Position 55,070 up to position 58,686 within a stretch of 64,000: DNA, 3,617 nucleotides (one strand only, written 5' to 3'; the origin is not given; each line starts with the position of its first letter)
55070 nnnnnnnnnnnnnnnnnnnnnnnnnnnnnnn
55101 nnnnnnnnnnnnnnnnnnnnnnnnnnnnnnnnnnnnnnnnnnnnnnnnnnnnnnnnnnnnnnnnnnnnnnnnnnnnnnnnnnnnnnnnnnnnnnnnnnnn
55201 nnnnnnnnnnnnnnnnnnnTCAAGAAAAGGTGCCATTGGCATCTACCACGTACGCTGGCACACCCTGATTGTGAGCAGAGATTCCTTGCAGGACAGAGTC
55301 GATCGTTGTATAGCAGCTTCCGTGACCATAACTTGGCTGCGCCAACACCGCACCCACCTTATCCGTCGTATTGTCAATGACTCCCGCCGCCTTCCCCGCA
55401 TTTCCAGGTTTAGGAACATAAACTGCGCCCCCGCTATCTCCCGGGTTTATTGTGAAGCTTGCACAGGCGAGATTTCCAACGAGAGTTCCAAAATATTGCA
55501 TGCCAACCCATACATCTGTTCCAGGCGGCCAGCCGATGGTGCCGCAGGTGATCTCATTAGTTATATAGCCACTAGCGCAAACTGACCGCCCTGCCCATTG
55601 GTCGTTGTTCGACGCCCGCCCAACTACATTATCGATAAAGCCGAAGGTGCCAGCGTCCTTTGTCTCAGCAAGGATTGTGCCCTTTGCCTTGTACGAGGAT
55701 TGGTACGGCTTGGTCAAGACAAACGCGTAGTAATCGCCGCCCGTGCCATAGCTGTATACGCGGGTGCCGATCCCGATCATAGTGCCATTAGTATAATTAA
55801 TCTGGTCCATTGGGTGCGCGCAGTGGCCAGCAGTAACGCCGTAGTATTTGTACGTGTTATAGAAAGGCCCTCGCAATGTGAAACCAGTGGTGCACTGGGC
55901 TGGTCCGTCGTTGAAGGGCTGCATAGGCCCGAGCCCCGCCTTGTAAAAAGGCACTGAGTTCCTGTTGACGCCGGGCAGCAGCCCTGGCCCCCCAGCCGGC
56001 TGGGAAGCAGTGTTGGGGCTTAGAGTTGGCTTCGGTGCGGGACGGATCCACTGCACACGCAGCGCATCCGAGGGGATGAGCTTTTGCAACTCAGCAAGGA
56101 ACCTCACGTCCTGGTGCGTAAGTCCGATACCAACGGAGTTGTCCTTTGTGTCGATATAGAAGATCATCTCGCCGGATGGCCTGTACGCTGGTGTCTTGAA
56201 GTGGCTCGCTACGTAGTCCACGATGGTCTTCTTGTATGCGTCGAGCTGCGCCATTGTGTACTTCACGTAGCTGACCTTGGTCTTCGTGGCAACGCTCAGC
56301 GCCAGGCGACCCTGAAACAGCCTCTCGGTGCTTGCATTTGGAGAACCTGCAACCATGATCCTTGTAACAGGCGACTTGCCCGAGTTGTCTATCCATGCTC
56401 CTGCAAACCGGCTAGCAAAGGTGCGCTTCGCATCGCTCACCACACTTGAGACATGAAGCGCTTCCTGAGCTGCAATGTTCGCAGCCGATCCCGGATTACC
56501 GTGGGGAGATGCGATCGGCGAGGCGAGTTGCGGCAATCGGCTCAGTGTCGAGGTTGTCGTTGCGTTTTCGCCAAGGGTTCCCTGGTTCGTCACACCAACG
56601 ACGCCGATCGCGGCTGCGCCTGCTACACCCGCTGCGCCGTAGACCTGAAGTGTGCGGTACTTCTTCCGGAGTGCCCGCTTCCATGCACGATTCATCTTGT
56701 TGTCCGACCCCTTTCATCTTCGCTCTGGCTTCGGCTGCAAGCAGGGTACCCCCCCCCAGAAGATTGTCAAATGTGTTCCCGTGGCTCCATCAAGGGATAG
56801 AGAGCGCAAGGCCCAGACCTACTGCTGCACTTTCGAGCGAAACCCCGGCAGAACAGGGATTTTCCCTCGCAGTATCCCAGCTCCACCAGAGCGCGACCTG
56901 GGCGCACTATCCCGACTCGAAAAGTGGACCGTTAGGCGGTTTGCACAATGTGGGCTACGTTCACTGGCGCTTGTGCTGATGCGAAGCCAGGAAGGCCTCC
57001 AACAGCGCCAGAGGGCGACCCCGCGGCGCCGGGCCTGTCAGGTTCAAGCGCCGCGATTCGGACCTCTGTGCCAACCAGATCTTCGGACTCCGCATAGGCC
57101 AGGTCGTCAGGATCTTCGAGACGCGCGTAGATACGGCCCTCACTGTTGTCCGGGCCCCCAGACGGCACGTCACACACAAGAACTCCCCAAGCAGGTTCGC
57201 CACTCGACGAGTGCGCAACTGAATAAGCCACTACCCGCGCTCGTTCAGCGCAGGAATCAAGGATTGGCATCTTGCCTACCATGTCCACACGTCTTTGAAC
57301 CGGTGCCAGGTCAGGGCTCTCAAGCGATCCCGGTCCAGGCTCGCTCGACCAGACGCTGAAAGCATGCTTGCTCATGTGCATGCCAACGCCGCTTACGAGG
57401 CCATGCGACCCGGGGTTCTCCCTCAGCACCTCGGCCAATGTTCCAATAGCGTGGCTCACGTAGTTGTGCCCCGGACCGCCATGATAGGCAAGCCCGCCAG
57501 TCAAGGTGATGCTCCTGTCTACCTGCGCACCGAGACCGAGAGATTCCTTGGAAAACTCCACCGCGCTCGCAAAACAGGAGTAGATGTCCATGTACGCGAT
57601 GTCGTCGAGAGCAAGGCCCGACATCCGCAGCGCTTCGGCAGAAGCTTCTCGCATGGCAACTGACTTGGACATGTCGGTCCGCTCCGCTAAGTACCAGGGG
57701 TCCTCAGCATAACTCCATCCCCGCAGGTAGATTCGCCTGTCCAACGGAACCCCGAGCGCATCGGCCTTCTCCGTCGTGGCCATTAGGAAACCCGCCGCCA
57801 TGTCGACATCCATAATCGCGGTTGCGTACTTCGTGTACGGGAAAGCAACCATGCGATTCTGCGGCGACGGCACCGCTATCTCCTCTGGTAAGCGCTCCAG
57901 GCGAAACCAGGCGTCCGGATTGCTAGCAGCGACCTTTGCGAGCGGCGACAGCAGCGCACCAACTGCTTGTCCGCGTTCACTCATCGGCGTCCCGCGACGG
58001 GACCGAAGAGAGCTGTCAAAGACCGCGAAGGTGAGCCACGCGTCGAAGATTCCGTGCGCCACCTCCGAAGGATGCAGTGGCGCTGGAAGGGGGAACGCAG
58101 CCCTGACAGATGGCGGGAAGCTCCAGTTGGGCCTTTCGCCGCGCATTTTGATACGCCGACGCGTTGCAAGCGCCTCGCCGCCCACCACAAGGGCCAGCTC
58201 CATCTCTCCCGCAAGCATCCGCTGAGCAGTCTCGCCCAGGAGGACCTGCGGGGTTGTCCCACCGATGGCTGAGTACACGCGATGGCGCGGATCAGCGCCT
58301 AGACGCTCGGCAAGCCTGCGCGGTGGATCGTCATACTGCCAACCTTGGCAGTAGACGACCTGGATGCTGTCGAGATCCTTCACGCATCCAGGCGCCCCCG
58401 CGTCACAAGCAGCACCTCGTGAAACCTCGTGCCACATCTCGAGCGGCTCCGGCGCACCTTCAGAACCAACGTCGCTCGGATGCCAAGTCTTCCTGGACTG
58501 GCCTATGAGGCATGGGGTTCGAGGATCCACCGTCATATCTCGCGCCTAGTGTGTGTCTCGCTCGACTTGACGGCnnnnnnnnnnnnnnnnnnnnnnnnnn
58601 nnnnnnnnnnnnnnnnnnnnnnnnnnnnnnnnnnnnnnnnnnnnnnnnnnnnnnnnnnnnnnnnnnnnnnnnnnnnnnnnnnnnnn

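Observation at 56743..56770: G9 tract forms the spacer of a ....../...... promoter in front of the secreted-protease operon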

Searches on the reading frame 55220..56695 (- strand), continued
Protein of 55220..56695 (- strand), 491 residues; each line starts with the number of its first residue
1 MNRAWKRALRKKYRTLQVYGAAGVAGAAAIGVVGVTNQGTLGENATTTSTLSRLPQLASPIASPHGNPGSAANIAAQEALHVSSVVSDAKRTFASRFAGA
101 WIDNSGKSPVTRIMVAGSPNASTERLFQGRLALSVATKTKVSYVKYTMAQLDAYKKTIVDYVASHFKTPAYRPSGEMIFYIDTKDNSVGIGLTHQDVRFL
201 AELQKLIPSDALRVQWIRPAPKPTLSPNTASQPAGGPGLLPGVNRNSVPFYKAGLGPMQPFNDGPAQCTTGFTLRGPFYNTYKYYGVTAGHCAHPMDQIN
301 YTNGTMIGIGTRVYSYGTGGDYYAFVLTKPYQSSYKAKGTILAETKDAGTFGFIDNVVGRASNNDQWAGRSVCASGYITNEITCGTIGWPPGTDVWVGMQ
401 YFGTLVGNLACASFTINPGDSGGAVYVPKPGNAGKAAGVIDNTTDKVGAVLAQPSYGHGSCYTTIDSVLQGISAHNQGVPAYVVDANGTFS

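Call 65: find_related_loci(query=A3, collection=metagenome_contigs, flank=2500)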
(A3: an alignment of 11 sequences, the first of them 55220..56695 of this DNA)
Query A3 (491 aa) in metagenome_contigs; peptide patterns used: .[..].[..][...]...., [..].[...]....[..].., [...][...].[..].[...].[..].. (x = any residue, [..] = any of these).
108 stretches matched a pattern; 2 encode a relative of the query (tblastn E <= 1e-3); 2 distinct loci.
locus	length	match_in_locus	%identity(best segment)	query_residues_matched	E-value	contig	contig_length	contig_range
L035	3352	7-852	39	199-489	7e-46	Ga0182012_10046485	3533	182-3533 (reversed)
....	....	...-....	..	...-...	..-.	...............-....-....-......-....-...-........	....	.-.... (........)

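Call 66: find_encoding_contigs(protein=P0010, flank=2500, max_places=3)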
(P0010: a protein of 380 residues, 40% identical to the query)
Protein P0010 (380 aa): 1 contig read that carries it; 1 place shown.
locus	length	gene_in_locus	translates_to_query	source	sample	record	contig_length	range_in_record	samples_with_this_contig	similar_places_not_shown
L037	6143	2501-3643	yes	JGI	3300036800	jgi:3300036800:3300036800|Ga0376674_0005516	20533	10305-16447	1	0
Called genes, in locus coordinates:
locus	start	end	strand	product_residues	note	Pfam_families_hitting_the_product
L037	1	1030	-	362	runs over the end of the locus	-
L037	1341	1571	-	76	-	-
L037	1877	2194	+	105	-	-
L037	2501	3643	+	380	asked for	-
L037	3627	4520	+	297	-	-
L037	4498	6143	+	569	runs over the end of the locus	PF00501:AMP-binding, PF23024:AMP-dom_DIP2-like (weak)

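Call 67: find_encoding_contigs(protein=P0011, flank=2500, max_places=3)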
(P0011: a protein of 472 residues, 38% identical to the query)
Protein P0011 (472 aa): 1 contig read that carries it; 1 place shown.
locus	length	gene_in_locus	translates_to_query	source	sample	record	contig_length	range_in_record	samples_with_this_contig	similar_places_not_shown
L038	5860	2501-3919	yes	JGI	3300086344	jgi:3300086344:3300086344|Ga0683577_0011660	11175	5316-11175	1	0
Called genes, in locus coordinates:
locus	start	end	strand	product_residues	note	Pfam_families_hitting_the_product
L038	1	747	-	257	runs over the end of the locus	PF01695:IstB_IS21, PF00308:Bac_DnaA, PF13604:AAA_30 (faint)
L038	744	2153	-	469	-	PF22483:Mu-transpos_C_2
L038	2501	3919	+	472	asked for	-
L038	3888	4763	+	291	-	PF13302:Acetyltransf_3 (weak)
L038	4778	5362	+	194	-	-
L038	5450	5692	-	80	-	PF13683:rve_3, PF13333:rve_2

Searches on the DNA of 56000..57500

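Call 9: search_rna_families(source=window, start=56000, end=57500, threshold=evalue, max_evalue=1)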
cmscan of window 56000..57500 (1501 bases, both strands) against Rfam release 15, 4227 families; matches with E-value up to 1: 0.
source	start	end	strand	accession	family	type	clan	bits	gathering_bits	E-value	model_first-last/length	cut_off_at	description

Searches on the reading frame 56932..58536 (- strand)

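Call 8: search_protein_families(library=pfam, proteins=[window:56932-58536:-], max_evalue=0.01)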
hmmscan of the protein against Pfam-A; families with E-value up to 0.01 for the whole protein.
window:56932-58536:- (534 aa): 2 families
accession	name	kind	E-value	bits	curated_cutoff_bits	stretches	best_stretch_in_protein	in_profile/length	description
PF22691.2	Thiolase_C_1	-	2e-05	24.8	28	1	280-337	6-62/144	Thiolase C-terminal domain-like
PF18313.7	TLP1_add_C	-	0.0081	16.6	26.1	0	412-495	1-79/83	Thiolase-like protein type 1 additional C-terminal domain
